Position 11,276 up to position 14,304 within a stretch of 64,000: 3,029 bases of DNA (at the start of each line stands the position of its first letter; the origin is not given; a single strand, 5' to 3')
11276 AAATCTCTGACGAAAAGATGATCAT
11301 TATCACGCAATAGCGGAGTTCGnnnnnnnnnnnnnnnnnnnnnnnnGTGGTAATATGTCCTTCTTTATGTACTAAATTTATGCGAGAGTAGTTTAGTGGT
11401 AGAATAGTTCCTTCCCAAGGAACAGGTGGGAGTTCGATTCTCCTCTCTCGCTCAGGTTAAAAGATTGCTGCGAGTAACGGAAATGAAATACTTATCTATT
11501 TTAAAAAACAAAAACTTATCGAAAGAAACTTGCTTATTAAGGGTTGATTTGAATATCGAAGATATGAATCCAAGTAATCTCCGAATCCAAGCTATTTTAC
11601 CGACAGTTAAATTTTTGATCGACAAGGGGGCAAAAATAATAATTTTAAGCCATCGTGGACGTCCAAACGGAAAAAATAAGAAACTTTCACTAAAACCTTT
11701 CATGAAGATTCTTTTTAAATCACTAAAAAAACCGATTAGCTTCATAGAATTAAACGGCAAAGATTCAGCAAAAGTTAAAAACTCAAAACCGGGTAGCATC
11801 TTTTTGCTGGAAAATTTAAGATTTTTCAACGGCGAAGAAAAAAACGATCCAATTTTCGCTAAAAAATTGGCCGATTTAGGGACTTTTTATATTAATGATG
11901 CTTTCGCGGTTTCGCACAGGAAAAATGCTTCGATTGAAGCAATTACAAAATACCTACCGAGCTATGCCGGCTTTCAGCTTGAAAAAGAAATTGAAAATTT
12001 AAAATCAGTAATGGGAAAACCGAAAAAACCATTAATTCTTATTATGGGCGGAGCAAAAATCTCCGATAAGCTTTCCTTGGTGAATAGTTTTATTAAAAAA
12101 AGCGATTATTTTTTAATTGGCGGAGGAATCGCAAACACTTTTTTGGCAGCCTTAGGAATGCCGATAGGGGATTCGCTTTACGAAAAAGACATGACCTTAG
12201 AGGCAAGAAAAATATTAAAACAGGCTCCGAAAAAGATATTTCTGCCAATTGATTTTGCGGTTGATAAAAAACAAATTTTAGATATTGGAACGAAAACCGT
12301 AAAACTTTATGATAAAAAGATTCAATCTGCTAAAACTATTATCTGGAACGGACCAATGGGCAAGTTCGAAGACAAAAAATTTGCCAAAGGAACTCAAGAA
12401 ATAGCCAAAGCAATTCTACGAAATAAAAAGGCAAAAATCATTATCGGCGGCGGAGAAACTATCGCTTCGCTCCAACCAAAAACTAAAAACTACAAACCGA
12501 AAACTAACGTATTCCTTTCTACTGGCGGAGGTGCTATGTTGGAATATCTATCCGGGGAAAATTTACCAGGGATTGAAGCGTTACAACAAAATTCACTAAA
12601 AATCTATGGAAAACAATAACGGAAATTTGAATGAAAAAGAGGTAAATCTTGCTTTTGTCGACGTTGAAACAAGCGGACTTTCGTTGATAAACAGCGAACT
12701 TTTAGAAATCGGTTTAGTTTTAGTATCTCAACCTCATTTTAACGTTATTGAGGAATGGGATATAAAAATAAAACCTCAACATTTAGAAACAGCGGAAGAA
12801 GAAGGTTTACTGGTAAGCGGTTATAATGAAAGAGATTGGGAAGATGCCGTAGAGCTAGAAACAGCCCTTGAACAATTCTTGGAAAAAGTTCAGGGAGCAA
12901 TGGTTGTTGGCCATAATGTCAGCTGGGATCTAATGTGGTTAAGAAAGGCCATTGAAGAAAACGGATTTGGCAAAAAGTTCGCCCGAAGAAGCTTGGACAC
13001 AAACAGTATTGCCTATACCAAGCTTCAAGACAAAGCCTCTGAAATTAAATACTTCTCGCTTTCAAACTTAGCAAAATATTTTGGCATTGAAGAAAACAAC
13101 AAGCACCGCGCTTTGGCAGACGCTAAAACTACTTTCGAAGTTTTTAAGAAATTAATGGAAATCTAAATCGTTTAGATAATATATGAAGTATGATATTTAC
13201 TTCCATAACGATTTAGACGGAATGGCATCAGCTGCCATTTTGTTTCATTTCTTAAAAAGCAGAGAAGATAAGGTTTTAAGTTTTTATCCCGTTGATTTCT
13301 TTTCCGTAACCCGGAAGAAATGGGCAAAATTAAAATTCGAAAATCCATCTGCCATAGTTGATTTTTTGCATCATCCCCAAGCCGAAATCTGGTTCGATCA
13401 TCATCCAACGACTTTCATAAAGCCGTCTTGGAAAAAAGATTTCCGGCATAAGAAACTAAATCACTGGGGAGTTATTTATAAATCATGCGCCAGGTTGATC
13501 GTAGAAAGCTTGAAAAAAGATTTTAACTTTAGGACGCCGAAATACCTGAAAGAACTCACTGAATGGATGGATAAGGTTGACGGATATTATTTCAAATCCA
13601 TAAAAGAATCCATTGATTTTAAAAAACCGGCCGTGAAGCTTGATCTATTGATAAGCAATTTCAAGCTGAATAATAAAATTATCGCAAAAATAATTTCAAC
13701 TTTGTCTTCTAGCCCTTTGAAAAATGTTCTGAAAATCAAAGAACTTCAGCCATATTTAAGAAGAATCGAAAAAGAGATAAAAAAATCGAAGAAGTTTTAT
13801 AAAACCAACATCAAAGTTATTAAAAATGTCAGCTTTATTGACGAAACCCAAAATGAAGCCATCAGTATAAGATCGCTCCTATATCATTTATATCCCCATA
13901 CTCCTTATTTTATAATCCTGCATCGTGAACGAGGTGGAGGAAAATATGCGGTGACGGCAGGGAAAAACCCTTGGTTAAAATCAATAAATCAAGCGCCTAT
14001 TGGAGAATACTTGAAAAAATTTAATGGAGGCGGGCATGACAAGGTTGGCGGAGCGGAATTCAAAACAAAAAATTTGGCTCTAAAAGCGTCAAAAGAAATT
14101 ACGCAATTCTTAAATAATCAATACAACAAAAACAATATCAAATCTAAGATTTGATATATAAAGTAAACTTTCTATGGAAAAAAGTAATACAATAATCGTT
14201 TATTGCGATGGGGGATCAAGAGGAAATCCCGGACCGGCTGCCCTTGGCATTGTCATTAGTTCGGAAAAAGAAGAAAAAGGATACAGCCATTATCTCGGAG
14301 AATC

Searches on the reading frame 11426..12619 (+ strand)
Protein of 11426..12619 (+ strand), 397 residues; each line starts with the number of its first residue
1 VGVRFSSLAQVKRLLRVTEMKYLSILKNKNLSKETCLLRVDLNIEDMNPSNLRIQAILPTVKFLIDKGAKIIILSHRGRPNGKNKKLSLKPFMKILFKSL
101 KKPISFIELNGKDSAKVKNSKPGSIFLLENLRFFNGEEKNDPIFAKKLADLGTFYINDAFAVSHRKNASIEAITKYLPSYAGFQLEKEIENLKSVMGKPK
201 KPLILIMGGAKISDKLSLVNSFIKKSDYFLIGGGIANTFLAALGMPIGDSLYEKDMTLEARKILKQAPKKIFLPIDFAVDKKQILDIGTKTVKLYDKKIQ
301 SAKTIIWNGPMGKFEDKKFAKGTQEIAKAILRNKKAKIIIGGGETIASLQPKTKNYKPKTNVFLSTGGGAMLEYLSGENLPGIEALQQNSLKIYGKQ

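Call 78: search_protein_families(library=pfam, proteins=[window:11426-12619:+], max_evalue=0.00001)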
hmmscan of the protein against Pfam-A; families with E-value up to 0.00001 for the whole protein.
window:11426-12619:+ (397 aa): 1 family
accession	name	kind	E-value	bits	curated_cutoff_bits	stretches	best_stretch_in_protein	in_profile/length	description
PF00162.24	PGK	-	2e-113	379.7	27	1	27-378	2-379/379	Phosphoglycerate kinase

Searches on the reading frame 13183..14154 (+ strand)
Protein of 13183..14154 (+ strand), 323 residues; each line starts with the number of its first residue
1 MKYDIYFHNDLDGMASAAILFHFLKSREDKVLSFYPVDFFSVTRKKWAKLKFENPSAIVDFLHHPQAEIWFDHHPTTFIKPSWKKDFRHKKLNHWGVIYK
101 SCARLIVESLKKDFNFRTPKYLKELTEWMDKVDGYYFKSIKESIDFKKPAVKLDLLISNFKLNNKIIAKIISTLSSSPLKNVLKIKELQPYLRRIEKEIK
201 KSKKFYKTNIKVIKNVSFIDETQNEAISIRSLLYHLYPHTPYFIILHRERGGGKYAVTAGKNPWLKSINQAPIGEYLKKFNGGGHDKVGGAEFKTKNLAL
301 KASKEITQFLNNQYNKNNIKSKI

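Call 24: search_protein_families(library=pfam, proteins=[window:13183-14154:+], max_evalue=0.001)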
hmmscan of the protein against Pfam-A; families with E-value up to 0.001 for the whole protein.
window:13183-14154:+ (323 aa): 2 families
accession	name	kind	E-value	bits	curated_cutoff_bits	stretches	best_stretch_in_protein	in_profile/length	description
PF02272.25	DHHA1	-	6e-05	23.9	25.9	1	243-311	33-101/102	DHHA1 domain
PF01368.27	DHH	-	0.00081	20.1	28.1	0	5-111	4-103/125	DHH family, N-terminal domain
